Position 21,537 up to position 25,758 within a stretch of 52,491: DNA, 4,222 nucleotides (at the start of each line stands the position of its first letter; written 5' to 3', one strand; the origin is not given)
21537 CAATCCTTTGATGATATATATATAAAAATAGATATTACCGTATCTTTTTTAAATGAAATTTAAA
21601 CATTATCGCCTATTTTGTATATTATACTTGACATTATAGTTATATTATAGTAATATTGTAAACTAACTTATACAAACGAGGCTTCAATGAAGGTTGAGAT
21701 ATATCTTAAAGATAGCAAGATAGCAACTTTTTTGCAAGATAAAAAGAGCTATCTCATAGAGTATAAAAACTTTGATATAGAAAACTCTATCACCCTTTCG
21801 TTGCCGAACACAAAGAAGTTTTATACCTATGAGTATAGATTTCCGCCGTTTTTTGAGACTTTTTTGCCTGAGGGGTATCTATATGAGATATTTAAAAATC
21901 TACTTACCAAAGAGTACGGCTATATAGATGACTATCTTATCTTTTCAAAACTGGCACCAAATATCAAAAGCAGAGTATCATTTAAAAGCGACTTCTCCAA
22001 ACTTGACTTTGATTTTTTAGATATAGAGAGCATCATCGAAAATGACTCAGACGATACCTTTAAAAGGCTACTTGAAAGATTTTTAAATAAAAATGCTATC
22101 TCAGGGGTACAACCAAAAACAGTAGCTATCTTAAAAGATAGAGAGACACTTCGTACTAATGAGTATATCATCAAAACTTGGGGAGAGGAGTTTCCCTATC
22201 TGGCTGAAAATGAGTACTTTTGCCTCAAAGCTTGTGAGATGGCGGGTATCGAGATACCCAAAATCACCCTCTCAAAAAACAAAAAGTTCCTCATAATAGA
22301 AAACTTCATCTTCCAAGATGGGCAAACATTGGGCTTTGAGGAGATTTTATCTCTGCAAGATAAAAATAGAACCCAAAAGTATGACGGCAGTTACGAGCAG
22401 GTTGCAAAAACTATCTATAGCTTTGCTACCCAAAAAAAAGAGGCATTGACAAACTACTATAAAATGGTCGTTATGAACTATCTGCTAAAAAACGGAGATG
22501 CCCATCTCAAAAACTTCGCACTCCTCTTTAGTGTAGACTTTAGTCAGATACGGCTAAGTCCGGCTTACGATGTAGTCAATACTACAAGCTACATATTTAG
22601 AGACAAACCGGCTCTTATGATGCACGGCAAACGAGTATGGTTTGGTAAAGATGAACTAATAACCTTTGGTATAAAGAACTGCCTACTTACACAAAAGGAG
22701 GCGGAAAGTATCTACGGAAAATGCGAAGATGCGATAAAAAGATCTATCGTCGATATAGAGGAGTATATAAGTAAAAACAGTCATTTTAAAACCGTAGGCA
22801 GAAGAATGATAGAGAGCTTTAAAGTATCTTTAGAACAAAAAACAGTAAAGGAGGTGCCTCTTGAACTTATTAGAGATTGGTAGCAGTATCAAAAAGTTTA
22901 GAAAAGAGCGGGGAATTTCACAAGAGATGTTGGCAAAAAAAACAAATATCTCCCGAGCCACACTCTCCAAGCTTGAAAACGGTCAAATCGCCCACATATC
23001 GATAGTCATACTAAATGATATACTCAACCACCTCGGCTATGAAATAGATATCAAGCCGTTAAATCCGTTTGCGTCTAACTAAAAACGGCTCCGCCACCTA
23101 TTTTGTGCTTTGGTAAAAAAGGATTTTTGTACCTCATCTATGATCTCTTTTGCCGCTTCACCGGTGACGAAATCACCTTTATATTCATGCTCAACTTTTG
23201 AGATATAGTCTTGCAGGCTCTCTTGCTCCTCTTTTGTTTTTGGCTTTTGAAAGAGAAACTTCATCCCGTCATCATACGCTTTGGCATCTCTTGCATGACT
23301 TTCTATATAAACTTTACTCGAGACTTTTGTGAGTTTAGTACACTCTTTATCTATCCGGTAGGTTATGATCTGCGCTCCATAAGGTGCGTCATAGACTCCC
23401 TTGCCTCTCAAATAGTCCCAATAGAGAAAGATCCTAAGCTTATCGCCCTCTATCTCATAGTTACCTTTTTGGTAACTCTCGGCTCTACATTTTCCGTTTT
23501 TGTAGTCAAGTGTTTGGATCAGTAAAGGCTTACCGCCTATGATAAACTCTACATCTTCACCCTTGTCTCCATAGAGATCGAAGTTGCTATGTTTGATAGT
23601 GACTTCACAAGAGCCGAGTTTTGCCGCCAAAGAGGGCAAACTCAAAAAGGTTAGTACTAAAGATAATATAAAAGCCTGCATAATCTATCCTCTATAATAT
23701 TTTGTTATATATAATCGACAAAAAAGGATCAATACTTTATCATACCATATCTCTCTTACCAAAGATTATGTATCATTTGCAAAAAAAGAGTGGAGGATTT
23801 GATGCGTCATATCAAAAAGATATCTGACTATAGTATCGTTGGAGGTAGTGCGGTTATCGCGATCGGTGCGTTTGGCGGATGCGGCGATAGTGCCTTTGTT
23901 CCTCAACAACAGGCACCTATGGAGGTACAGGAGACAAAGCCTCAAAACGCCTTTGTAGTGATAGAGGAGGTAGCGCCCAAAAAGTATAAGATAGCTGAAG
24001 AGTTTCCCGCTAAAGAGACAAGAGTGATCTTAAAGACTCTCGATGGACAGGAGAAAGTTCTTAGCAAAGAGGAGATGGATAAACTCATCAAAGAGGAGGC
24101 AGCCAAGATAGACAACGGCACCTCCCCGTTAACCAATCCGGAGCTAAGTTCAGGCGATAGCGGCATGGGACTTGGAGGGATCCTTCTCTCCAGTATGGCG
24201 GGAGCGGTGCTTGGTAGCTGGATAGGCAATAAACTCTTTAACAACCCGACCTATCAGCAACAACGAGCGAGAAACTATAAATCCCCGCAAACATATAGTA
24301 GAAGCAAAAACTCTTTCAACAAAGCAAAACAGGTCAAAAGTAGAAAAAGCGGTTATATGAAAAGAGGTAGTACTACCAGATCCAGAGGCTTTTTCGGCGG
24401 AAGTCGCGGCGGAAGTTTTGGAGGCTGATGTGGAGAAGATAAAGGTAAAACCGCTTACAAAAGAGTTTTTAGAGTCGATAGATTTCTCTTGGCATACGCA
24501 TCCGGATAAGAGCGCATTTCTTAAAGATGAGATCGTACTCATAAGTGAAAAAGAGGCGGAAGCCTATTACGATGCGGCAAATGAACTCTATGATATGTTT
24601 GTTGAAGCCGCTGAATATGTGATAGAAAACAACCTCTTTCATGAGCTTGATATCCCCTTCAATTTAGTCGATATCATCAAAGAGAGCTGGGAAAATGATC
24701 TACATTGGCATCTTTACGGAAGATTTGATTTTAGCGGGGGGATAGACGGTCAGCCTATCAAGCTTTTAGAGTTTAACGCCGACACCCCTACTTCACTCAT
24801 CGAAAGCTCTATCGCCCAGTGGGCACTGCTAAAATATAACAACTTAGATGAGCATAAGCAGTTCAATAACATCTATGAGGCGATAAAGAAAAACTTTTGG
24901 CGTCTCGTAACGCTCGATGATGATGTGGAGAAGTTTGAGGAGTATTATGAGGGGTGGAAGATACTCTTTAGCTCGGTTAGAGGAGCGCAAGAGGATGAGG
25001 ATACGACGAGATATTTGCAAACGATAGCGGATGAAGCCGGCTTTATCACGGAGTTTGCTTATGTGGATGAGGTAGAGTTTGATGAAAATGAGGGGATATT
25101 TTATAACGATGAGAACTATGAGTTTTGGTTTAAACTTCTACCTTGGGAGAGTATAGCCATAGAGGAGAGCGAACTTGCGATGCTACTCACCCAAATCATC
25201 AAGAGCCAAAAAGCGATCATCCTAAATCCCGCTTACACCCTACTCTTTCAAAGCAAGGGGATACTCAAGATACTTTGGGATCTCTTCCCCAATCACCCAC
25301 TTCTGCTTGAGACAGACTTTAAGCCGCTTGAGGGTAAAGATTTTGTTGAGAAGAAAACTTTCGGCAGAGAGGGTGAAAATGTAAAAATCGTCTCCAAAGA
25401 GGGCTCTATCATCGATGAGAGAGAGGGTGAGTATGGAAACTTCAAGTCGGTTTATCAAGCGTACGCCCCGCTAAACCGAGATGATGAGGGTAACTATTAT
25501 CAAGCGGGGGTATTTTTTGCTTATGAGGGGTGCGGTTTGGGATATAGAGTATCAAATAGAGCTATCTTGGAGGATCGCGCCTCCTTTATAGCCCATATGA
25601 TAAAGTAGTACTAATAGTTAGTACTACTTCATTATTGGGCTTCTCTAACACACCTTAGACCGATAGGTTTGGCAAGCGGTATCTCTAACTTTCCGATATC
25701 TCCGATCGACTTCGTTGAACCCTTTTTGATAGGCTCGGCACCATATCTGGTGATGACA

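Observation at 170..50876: Hyper-abundant 10-bp palindrome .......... scattered through genes and intergenic regions (DNA-uptake-sequence-like word)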

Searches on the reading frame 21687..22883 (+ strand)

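Call 7: search_protein_families(library=pfam, proteins=[window:21687-22883:+])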
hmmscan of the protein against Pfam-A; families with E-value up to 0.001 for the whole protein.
window:21687-22883:+ (398 aa): 2 families
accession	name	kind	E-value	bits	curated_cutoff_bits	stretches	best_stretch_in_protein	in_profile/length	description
PF07804.18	HipA_C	-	5e-39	134.6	30.5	1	138-351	3-210/213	HipA-like C-terminal domain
PF13657.11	Couple_hipA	-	1.1e-05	26.4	22.5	1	4-69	2-70/99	HipA N-terminal domain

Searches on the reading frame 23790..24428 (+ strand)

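Call 32: search_protein_families(library=pfam, proteins=[window:23790-24428:+], max_evalue=0.00001)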
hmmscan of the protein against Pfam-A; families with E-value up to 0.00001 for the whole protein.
window:23790-24428:+ (212 aa): 0 families

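Call 63: search_protein_families(library=ncbifam, proteins=[window:23790-24428:+], max_evalue=0.01)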
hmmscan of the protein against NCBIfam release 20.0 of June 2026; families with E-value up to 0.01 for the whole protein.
window:23790-24428:+ (212 aa): 1 family
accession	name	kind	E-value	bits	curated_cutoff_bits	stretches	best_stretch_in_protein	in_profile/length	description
NF003146.0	PRK04081.1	equivalog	2.3e-81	272.2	194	1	5-207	1-196/207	hypothetical protein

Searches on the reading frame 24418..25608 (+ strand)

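Call 32: search_protein_families(library=pfam, proteins=[window:24418-25608:+], max_evalue=0.00001)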
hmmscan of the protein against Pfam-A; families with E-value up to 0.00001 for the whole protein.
window:24418-25608:+ (396 aa): 1 family
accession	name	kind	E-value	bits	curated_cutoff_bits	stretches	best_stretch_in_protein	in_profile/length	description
PF03738.19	GSP_synth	-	1.3e-120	403.4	29.3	1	15-395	2-371/371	Glutathionylspermidine synthase preATP-grasp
